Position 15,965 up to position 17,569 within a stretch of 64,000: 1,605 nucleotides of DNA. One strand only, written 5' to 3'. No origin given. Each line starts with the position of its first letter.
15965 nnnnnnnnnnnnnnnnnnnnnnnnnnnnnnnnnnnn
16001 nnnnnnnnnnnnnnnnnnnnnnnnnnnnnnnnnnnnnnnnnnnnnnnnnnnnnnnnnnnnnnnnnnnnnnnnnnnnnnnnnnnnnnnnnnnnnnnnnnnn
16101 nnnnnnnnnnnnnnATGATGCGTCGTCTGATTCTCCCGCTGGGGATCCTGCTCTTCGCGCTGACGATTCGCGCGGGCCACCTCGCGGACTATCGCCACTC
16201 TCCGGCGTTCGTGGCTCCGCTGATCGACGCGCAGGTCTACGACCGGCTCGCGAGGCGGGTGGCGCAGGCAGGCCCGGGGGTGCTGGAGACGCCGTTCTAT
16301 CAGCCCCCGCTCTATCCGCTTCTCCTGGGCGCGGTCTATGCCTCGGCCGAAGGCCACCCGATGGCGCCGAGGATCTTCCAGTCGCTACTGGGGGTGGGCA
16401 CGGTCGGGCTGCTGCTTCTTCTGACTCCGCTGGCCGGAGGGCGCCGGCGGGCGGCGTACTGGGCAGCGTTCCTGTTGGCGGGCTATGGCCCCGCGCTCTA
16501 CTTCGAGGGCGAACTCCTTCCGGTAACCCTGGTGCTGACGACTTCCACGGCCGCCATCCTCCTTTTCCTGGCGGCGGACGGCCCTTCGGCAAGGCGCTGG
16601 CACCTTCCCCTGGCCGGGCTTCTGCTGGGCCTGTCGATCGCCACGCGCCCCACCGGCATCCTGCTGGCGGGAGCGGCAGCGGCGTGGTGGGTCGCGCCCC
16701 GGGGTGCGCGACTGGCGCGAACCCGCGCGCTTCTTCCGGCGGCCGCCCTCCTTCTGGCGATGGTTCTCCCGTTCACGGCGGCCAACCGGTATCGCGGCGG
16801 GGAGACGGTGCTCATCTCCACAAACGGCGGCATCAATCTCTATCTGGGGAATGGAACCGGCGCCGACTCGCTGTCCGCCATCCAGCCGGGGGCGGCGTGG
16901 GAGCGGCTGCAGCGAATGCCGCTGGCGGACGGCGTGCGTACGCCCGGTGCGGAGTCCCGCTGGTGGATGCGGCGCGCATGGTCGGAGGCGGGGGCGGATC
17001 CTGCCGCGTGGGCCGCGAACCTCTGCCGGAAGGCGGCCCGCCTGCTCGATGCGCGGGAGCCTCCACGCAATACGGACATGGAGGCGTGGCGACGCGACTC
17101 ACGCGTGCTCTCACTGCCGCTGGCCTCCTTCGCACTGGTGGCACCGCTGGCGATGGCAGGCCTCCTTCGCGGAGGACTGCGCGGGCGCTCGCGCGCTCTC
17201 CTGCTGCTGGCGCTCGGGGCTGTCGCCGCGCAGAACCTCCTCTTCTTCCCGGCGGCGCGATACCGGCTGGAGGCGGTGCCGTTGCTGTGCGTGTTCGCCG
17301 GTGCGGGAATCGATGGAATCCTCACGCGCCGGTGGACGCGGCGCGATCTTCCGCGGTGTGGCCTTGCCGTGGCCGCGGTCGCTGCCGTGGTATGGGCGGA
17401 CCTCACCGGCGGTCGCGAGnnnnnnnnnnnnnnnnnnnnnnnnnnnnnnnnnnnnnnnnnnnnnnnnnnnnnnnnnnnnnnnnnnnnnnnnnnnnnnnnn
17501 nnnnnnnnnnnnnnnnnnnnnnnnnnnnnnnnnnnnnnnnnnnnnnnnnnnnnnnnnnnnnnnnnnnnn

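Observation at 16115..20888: Two bacterial TMTC-like proteins (GT-C PMT_2 domain + C-terminal TPR) and a polytopic spermidine-synthase-like+TPR protein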

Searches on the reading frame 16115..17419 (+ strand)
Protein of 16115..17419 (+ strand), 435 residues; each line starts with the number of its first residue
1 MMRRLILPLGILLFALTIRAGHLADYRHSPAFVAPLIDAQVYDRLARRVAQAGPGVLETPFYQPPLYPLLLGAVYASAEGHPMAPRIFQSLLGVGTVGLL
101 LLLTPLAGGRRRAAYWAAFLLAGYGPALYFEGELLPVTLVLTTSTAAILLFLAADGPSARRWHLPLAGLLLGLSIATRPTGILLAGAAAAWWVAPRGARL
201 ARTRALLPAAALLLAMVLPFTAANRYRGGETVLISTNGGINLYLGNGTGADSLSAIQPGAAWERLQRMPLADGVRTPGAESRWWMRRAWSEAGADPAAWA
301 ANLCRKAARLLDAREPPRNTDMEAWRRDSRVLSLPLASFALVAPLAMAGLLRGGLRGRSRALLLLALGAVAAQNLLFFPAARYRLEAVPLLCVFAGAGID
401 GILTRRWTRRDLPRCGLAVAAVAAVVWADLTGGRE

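Call 13: find_homologous_proteins(query=window:16115-17419:+)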
Query window:16115-17419:+ (435 aa): 92 proteins with E <= 0.001 among 8000 candidates.
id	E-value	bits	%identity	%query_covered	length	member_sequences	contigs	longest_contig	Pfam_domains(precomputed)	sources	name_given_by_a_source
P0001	1.4e-272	922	100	100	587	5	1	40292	PF14559.13,PF13431.13,PF23914.2,PF13414.13,PF00515.35,PF13424.13,PF13432.13,PF13428.13,PF07719.24,PF13231.13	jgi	jgi:tetratricopeptide (TPR) repeat protein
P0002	2.7e-121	424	59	95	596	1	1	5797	PF14559.13,PF13431.13,PF13414.13,PF13432.13,PF13428.13,PF07719.24,PF13231.13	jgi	-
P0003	4.2e-121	423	54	94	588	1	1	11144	PF14559.13,PF13431.13,PF13414.13,PF13371.13,PF00515.35,PF13424.13,PF13432.13,PF13428.13,PF13181.13,PF07719.24,PF13231.13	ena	-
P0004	2.9e-116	407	57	91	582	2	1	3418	PF14559.13,PF13431.13,PF13424.13,PF13432.13,PF13428.13,PF07719.24,PF13231.13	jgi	jgi:tetratricopeptide (TPR) repeat protein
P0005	5.4e-115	403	54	92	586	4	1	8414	PF14559.13,PF13431.13,PF23914.2,PF13414.13,PF00515.35,PF13424.13,PF13432.13,PF13428.13,PF13181.13,PF07719.24,PF13231.13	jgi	jgi:tetratricopeptide (TPR) repeat protein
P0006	2.5e-113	397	53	100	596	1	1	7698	PF14559.13,PF13431.13,PF23914.2,PF13414.13,PF00515.35,PF13424.13,PF13432.13,PF13428.13,PF07719.24,PF13231.13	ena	-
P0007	1.5e-111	391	56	89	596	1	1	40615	PF14559.13,PF13431.13,PF13414.13,PF13432.13,PF13428.13,PF07719.24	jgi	jgi:tetratricopeptide (TPR) repeat protein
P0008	1.7e-111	391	52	100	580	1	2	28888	PF14559.13,PF13431.13,PF23914.2,PF13414.13,PF00515.35,PF13424.13,PF13432.13,PF13428.13,PF13181.13,PF07719.24,PF13231.13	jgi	-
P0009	3.4e-111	390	56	87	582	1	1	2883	PF14559.13,PF13431.13,PF13414.13,PF00515.35,PF13424.13,PF13432.13,PF13428.13,PF07719.24,PF13231.13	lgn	-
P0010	1.5e-110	388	51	99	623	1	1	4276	PF14559.13,PF00515.35,PF13424.13,PF13432.13,PF13428.13,PF07719.24,PF13231.13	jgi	jgi:Flp pilus assembly protein TadD/4-amino-4-deoxy-L-arabinose transferase-like glycosyltransferase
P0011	5.3e-110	386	53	93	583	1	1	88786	PF14559.13,PF00515.35,PF13424.13,PF13432.13,PF13428.13,PF07719.24,PF13231.13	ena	-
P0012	5.1e-109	383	50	100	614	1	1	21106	PF14559.13,PF13431.13,PF13414.13,PF00515.35,PF13424.13,PF13432.13,PF13428.13,PF13181.13,PF07719.24,PF13231.13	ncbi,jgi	jgi:tetratricopeptide (TPR) repeat protein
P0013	7.8e-109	382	55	86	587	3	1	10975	PF14559.13,PF13431.13,PF13414.13,PF00515.35,PF13424.13,PF13432.13,PF13428.13,PF13181.13,PF07719.24,PF13231.13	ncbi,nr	ncbi:MAG TPA: tetratricopeptide repeat protein [bacterium]|nr:tetratricopeptide repeat protein [bact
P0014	2.6e-108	381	54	89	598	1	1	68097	PF14559.13,PF13431.13,PF23914.2,PF13414.13,PF00515.35,PF13432.13,PF13428.13,PF07719.24,PF13231.13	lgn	-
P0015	3.1e-108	381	57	86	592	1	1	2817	PF14559.13,PF13431.13,PF23914.2,PF13414.13,PF13432.13,PF13428.13,PF14561.13,PF07719.24,PF13231.13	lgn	-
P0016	3.9e-108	380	52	100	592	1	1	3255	PF13431.13,PF23914.2,PF13414.13,PF13428.13,PF25064.2,PF14559.13,PF00515.35,PF13424.13,PF13432.13,PF07719.24,PF13174.13,PF13231.13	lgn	-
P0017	1.2e-107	379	53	95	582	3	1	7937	PF14559.13,PF13431.13,PF13414.13,PF00515.35,PF13424.13,PF13432.13,PF13428.13,PF13181.13,PF07719.24,PF13231.13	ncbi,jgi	jgi:Flp pilus assembly protein TadD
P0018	1.6e-107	378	54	93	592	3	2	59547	PF14559.13,PF13431.13,PF23914.2,PF13414.13,PF00515.35,PF13432.13,PF13428.13,PF07719.24,PF13231.13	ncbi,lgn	-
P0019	7.0e-107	376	55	93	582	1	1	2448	PF13431.13,PF13414.13,PF13428.13,PF14559.13,PF24575.2,PF13371.13,PF00515.35,PF13424.13,PF13432.13,PF13181.13,PF07719.24,PF13231.13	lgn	-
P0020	1.8e-105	371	54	93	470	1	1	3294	PF13231.13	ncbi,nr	ncbi:MAG: glycosyltransferase family 39 protein, partial [Gemmatimonadetes bacterium]|nr:glycosyltra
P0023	6.1e-102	360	53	87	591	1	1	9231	PF13431.13,PF23914.2,PF13414.13,PF13176.13,PF13428.13,PF14559.13,PF13371.13,PF00515.35,PF13424.13,PF13432.13,PF13181.13,PF07719.24,PF13231.13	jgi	jgi:Flp pilus assembly protein TadD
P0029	1.7e-48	184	37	88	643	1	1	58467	PF07721.21,PF14559.13,PF13414.13,PF00515.35,PF13424.13,PF13176.13,PF13432.13,PF13428.13,PF13181.13,PF07719.24,PF13231.13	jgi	jgi:4-amino-4-deoxy-L-arabinose transferase-like glycosyltransferase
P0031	9.5e-41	158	36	88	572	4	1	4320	PF14559.13,PF13431.13,PF13414.13,PF13428.13,PF07719.24,PF13231.13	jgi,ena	-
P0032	4.2e-40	156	33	90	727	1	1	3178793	PF13431.13,PF23914.2,PF22890.2,PF13414.13,PF13428.13,PF14559.13,PF24575.2,PF13371.13,PF00515.35,PF12895.14,PF13424.13,PF13432.13,PF13181.13,PF07719.24,PF13174.13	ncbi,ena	-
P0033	3.6e-39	153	35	88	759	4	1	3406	PF13431.13,PF23914.2,PF25062.2,PF20225.5,PF13414.13,PF25058.2,PF13176.13,PF13428.13,PF25064.2,PF14559.13,PF24575.2,PF13371.13,PF00515.35,PF13424.13,PF21033.5,PF13432.13,PF13181.13,PF14561.13,PF07719.24,PF13174.13,PF13231.13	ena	-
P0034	1.1e-38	151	34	84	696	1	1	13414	PF25063.1,PF13431.13,PF23914.2,PF13414.13,PF13176.13,PF13428.13,PF13374.13,PF14559.13,PF24575.2,PF13371.13,PF00515.35,PF12895.14,PF13424.13,PF21033.5,PF13432.13,PF13181.13,PF14561.13,PF07719.24,PF13174.13,PF13231.13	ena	-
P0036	1.4e-35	141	35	86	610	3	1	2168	PF13414.13,PF00515.35,PF13181.13,PF07719.24,PF13231.13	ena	-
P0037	1.5e-35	141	34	87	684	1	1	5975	PF13431.13,PF13414.13,PF13176.13,PF13428.13,PF13374.13,PF14559.13,PF17874.8,PF00515.35,PF13424.13,PF13432.13,PF13181.13,PF07719.24,PF13231.13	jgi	-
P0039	1.4e-32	131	33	84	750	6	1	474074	PF13431.13,PF23914.2,PF13414.13,PF13176.13,PF13428.13,PF14559.13,PF24575.2,PF13371.13,PF00515.35,PF12895.14,PF13424.13,PF21033.5,PF13432.13,PF13181.13,PF07719.24,PF13174.13,PF13231.13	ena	-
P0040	1.3e-31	128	43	25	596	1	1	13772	PF13231.13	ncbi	-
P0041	6.6e-31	126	38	56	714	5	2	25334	PF14559.13,PF13431.13,PF23914.2,PF13414.13,PF00515.35,PF13432.13,PF13428.13,PF13181.13,PF07719.24,PF13174.13,PF13231.13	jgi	jgi:tetratricopeptide (TPR) repeat protein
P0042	2.7e-28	117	35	40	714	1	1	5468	PF13431.13,PF23914.2,PF13414.13,PF13428.13,PF14559.13,PF00515.35,PF12895.14,PF13432.13,PF13429.13,PF13181.13,PF07719.24,PF13174.13,PF13231.13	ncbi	-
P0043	1.9e-27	114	39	39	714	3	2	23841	PF14559.13,PF13431.13,PF23914.2,PF13414.13,PF00515.35,PF13432.13,PF13428.13,PF13181.13,PF07719.24,PF13174.13,PF13231.13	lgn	-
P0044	2.2e-27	114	30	99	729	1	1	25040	PF13431.13,PF23914.2,PF13414.13,PF13176.13,PF13428.13,PF13374.13,PF14559.13,PF24575.2,PF13371.13,PF00515.35,PF13424.13,PF13432.13,PF13181.13,PF07719.24,PF13174.13,PF13231.13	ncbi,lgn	-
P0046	5.2e-27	113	36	57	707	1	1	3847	PF14559.13,PF13431.13,PF23914.2,PF13414.13,PF00515.35,PF13432.13,PF13428.13,PF13181.13,PF07719.24,PF13174.13,PF13231.13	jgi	jgi:tetratricopeptide (TPR) repeat protein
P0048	2.2e-25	107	34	31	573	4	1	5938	PF14559.13,PF13414.13,PF00515.35,PF13432.13,PF07719.24,PF13231.13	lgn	-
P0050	6.0e-25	106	38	66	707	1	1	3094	PF14559.13,PF13431.13,PF23914.2,PF13414.13,PF13432.13,PF13428.13,PF13181.13,PF07719.24,PF13231.13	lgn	-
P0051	1.1e-24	105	36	51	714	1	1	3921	PF14559.13,PF13431.13,PF23914.2,PF13414.13,PF13432.13,PF13428.13,PF13181.13,PF07719.24,PF13174.13,PF13231.13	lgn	-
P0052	2.3e-24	104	33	28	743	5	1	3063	PF13431.13,PF23914.2,PF13414.13,PF13428.13,PF14559.13,PF00515.35,PF13424.13,PF13432.13,PF13181.13,PF07719.24,PF13174.13,PF13231.13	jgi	-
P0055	3.0e-23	100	35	39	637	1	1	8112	PF13431.13,PF23914.2,PF13414.13,PF13428.13,PF14559.13,PF24575.2,PF13371.13,PF00515.35,PF22860.3,PF13424.13,PF13432.13,PF13181.13,PF07719.24,PF13174.13,PF13231.13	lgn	-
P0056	1.3e-22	98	33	89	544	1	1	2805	PF13231.13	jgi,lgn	jgi:4-amino-4-deoxy-L-arabinose transferase-like glycosyltransferase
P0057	1.8e-22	98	32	98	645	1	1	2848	PF09913.16,PF07719.24,PF13231.13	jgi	jgi:4-amino-4-deoxy-L-arabinose transferase-like glycosyltransferase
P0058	5.1e-22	96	32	92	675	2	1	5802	PF14559.13,PF13181.13,PF13231.13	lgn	-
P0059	1.1e-21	95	31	92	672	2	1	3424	PF03704.24,PF13431.13,PF23914.2,PF13414.13,PF13176.13,PF13428.13,PF13374.13,PF14559.13,PF13371.13,PF00515.35,PF12895.14,PF13424.13,PF13432.13,PF13181.13,PF07719.24,PF13231.13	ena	-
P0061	1.7e-21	95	32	91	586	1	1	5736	PF17874.8,PF13231.13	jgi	jgi:tetratricopeptide (TPR) repeat protein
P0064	2.0e-19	88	36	46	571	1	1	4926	PF14559.13,PF13431.13,PF00515.35,PF13424.13,PF13432.13,PF13181.13,PF07719.24,PF13231.13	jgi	jgi:4-amino-4-deoxy-L-arabinose transferase-like glycosyltransferase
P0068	3.0e-18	84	30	92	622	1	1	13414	PF00515.35,PF07719.24,PF13231.13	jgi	jgi:tetratricopeptide (TPR) repeat protein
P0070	2.2e-17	81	31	89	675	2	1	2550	PF14559.13,PF13424.13,PF07719.24,PF13231.13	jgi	-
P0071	5.9e-16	76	34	83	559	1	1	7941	PF14559.13,PF13371.13,PF13432.13,PF07719.24,PF13231.13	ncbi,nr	ncbi:MAG: glycosyltransferase family 39 protein [Krumholzibacteria bacterium]|nr:glycosyltransferase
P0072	4.4e-15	74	37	83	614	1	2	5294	PF14559.13,PF13431.13,PF13414.13,PF00515.35,PF13432.13,PF07719.24,PF13231.13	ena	-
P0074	5.8e-14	70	31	34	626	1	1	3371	PF14559.13,PF13431.13,PF23914.2,PF13414.13,PF13371.13,PF00515.35,PF13432.13,PF13428.13,PF13181.13,PF07719.24,PF13231.13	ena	-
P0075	2.9e-13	68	27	88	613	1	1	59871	PF14559.13,PF13414.13,PF13432.13,PF13181.13,PF07719.24,PF13231.13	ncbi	ncbi:MAG: tetratricopeptide repeat protein [Candidatus Sumerlaeia bacterium]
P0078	9.5e-13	66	37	39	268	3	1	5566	PF13231.13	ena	-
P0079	2.8e-12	64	25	71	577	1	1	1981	PF13431.13,PF13414.13,PF02366.25,PF13176.13,PF13428.13,PF14559.13,PF00515.35,PF13424.13,PF21033.5,PF13432.13,PF13181.13,PF07719.24,PF13231.13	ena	-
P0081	2.3e-10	58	31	86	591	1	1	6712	PF09976.16,PF13231.13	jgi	jgi:tetratricopeptide (TPR) repeat protein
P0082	2.9e-10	58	26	56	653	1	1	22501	PF14559.13,PF13414.13,PF00515.35,PF13424.13,PF13432.13,PF13428.13,PF13181.13,PF07719.24,PF13231.13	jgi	jgi:Flp pilus assembly protein TadD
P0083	4.2e-10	57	30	90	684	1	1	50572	PF13431.13,PF13414.13,PF13176.13,PF13428.13,PF13374.13,PF14559.13,PF24575.2,PF00515.35,PF12895.14,PF13424.13,PF13432.13,PF13181.13,PF07719.24,PF13174.13,PF13231.13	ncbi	-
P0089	5.6e-5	40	44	6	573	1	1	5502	PF13371.13,PF00515.35,PF12895.14,PF13432.13,PF13428.13,PF07719.24,PF13231.13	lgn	-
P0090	1.1e-4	39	30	84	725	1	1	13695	PF14559.13,PF13431.13,PF23914.2,PF00515.35,PF13432.13,PF13428.13,PF13181.13,PF07719.24,PF13231.13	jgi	jgi:tetratricopeptide (TPR) repeat protein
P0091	3.5e-4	38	27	78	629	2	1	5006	PF13231.13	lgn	-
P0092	4.4e-4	37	30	40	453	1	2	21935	PF13231.13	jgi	jgi:4-amino-4-deoxy-L-arabinose transferase-like glycosyltransferase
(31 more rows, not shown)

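Call 17: find_encoding_contigs(protein=P0011, flank=10000, max_places=2)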
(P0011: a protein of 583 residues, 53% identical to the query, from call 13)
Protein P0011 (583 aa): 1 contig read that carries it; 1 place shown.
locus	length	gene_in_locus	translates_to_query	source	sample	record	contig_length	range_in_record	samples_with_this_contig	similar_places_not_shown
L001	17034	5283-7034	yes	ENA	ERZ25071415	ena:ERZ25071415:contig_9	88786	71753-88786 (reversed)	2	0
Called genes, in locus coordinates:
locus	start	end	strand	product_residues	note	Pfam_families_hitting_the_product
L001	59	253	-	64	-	-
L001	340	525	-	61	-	PF01165:Ribosomal_S21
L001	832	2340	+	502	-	PF00158:Sigma54_activat, PF14532:Sigma54_activ_2, PF07728:AAA_5, PF25601:AAA_lid_14, PF02954:HTH_8, PF18024:HTH_50 (faint)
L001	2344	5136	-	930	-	PF01326:PPDK_N, PF00391:PEP-utilizers, PF02896:PEP-utilizers_C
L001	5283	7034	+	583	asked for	PF13424:TPR_12 (faint), PF13231:PMT_2, PF00515:TPR_1 (faint), PF07719:TPR_2 (faint), PF13432:TPR_16 (weak), PF13428:TPR_14 (weak), PF14559:TPR_19 (weak)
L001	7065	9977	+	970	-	PF01564:Spermine_synth, PF00515:TPR_1 (faint), PF14559:TPR_19 (faint), PF07719:TPR_2 (weak), PF23914:TPR_CcmH_CycH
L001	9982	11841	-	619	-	-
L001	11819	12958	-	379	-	PF00180:Iso_dh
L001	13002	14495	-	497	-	-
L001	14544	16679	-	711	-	-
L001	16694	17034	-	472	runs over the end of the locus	-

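Call 18: find_encoding_contigs(protein=P0014, flank=10000, max_places=2)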
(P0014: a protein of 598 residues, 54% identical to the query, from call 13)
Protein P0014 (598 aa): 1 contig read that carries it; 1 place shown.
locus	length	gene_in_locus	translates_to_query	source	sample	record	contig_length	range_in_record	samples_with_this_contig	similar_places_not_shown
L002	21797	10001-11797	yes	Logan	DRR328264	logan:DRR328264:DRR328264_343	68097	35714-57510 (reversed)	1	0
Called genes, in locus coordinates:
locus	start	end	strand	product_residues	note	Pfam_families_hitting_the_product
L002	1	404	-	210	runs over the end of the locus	-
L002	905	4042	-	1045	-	PF13205:Big_5, PF01839:FG-GAP (faint), PF13517:FG-GAP_3, PF13205:Big_5, PF13517:FG-GAP_3, PF13860:FlgD_ig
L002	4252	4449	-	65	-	PF01632:Ribosomal_L35p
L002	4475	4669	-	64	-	-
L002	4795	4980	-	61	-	PF01165:Ribosomal_S21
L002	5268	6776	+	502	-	PF00158:Sigma54_activat, PF14532:Sigma54_activ_2, PF00004:AAA (weak), PF07728:AAA_5, PF25601:AAA_lid_14, PF02954:HTH_8, PF13384:HTH_23 (weak), PF13518:HTH_28 (weak), +1 more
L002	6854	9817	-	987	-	PF01326:PPDK_N, PF00391:PEP-utilizers, PF02896:PEP-utilizers_C, PF07382:HC2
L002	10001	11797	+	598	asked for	PF13428:TPR_14 (faint), PF13231:PMT_2, PF07719:TPR_2 (faint), PF13432:TPR_16 (weak), PF14559:TPR_19 (faint), PF23914:TPR_CcmH_CycH (weak), PF00515:TPR_1 (faint), PF13432:TPR_16 (weak), +2 more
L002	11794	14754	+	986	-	PF13428:TPR_14 (faint), PF01564:Spermine_synth, PF00515:TPR_1 (faint), PF07719:TPR_2 (faint), PF13176:TPR_7 (faint), PF13181:TPR_8 (faint), PF13414:TPR_11 (faint), PF14559:TPR_19 (faint), +1 more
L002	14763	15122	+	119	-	PF12852:Cupin_6 (weak), PF07883:Cupin_2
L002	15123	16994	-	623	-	PF07719:TPR_2 (faint), PF13432:TPR_16 (weak), PF14559:TPR_19 (faint)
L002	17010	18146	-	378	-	PF00180:Iso_dh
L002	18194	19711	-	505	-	-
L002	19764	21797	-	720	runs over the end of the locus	-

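Call 19: find_encoding_contigs(protein=P0032, flank=8000, max_places=2)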
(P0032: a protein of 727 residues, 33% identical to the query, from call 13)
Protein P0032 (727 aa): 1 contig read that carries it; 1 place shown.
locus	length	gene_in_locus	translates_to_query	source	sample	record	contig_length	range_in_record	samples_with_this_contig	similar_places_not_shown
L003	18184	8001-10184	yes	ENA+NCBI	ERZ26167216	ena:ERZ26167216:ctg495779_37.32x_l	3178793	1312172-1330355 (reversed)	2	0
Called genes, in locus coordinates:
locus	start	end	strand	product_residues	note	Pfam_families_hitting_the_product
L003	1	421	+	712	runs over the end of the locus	PF13585:CHU_C, PF13860:FlgD_ig (weak)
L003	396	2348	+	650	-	PF13585:CHU_C (weak), PF13860:FlgD_ig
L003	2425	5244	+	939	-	-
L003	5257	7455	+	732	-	PF00639:Rotamase (weak), PF13145:Rotamase_2, PF13424:TPR_12 (weak), PF13432:TPR_16 (weak), PF14559:TPR_19 (weak), PF13432:TPR_16, PF13424:TPR_12, PF14559:TPR_19, +10 more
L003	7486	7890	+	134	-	-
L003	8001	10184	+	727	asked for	PF00515:TPR_1 (faint), PF07719:TPR_2 (faint), PF13174:TPR_6 (faint), PF13181:TPR_8 (faint), PF13432:TPR_16 (weak), PF13431:TPR_17 (weak), PF14559:TPR_19 (weak), PF13432:TPR_16 (weak), +8 more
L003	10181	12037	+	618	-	PF01839:FG-GAP (faint), PF13517:FG-GAP_3, PF07593:UnbV_ASPIC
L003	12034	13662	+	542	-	PF13432:TPR_16, PF14559:TPR_19 (weak), PF13432:TPR_16 (weak), PF24575:TPR_Slam (weak), PF13414:TPR_11 (weak), PF14559:TPR_19, PF13432:TPR_16, PF14559:TPR_19, +23 more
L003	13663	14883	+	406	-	-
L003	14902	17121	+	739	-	PF12796:Ank_2, PF13857:Ank_5 (faint), PF13606:Ank_3 (faint), PF13637:Ank_4, PF24521:Ank_KRIT1 (faint), PF00023:Ank (weak), PF13360:PQQ_2, PF13360:PQQ_2, +2 more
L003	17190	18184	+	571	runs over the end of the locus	PF01839:FG-GAP (faint), PF13517:FG-GAP_3, PF07593:UnbV_ASPIC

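Call 20: find_encoding_contigs(protein=P0029, flank=8000, max_places=2)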
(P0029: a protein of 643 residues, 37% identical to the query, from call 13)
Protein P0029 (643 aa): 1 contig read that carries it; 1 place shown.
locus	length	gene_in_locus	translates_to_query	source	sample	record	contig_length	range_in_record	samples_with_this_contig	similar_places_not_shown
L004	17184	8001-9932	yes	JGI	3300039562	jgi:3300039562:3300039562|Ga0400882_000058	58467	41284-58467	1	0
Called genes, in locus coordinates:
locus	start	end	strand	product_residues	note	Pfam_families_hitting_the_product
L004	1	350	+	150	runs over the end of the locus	PF01592:NifU_N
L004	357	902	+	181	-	PF01883:FeS_assembly_P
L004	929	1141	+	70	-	PF06902:Fer4_19, PF13459:Fer4_15, PF13370:Fer4_13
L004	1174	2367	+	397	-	PF00266:Aminotran_5, PF01212:Beta_elim_lyase (weak)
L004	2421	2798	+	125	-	PF01521:Fe-S_biosyn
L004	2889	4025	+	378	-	PF00899:ThiF, PF00581:Rhodanese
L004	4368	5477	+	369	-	PF02445:NadA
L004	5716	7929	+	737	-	PF13424:TPR_12 (faint), PF13429:TPR_15 (faint), PF00515:TPR_1 (faint), PF14559:TPR_19 (weak), PF03704:BTAD (weak), PF13371:TPR_9, PF13432:TPR_16, PF14559:TPR_19, +8 more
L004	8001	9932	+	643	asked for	PF07719:TPR_2 (faint), PF13231:PMT_2, PF13432:TPR_16 (faint), PF00515:TPR_1 (faint), PF07721:TPR_4 (faint), PF13176:TPR_7 (faint), PF13181:TPR_8 (faint), PF14559:TPR_19 (weak), +3 more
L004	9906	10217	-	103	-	-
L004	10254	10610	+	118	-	-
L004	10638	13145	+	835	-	PF13424:TPR_12, PF13424:TPR_12, PF17874:TPR_MalT, PF00158:Sigma54_activat, PF14532:Sigma54_activ_2, PF07728:AAA_5, PF25601:AAA_lid_14, PF02954:HTH_8, +13 more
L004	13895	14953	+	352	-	PF18152:DAHP_snth_FXD, PF00793:DAHP_synth_1, PF03102:NeuB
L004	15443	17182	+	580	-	?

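Call 21: find_encoding_contigs(protein=P0039, flank=8000, max_places=2)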
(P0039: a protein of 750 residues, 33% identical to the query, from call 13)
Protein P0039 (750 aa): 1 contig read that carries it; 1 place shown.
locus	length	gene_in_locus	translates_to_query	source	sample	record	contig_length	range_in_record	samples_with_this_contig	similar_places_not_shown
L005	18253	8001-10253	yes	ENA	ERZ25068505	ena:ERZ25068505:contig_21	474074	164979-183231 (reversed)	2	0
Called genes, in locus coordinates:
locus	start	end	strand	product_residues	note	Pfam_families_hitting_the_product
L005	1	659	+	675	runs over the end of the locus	PF13585:CHU_C, PF13860:FlgD_ig (weak)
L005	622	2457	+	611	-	PF13585:CHU_C (weak), PF13860:FlgD_ig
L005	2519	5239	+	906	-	-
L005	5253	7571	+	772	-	PF00639:Rotamase (weak), PF13145:Rotamase_2, PF13424:TPR_12 (weak), PF13414:TPR_11 (weak), PF13432:TPR_16 (weak), PF14559:TPR_19 (weak), PF00515:TPR_1 (weak), PF13432:TPR_16 (weak), +15 more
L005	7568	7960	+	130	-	-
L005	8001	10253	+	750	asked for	PF13231:PMT_2, PF14559:TPR_19 (weak), PF13424:TPR_12 (weak), PF13432:TPR_16, PF00515:TPR_1 (weak), PF14559:TPR_19, PF23914:TPR_CcmH_CycH (weak), PF13432:TPR_16 (weak), +12 more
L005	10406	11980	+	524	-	PF01839:FG-GAP (faint), PF13517:FG-GAP_3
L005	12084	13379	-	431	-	PF05090:HTTM, PF22777:VKGC_lumenal_dom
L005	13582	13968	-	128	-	PF01850:PIN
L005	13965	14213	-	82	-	PF02604:PhdYeFM_antitox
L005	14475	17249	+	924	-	PF01564:Spermine_synth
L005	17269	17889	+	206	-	PF07978:NIPSNAP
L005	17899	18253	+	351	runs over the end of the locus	PF01408:GFO_IDH_MocA, PF22725:GFO_IDH_MocA_C3 (faint)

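Call 36: search_protein_families(library=pfam, proteins=[window:16115-17419:+], max_evalue=10)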
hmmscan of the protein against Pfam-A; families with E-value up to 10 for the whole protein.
window:16115-17419:+ (435 aa): 3 families
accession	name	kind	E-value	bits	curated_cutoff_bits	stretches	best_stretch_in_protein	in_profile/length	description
PF13231.12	PMT_2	-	2e-05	25.3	26.1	1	63-220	2-157/160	Dolichyl-phosphate-mannose-protein mannosyltransferase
PF02366.24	PMT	-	0.0045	17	22.7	1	82-182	82-186/245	Dolichyl-phosphate-mannose-protein mannosyltransferase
PF08248.16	Tryp_FSAP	-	0.45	11.6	17.7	1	58-69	1-12/12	Tryptophyllin-3 skin active peptide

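Call 46: search_solved_structures(query=window:16115-17419:+, max_evalue=10)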
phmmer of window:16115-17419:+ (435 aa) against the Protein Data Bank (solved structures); distinct sequences matched with E-value up to 10: 0.
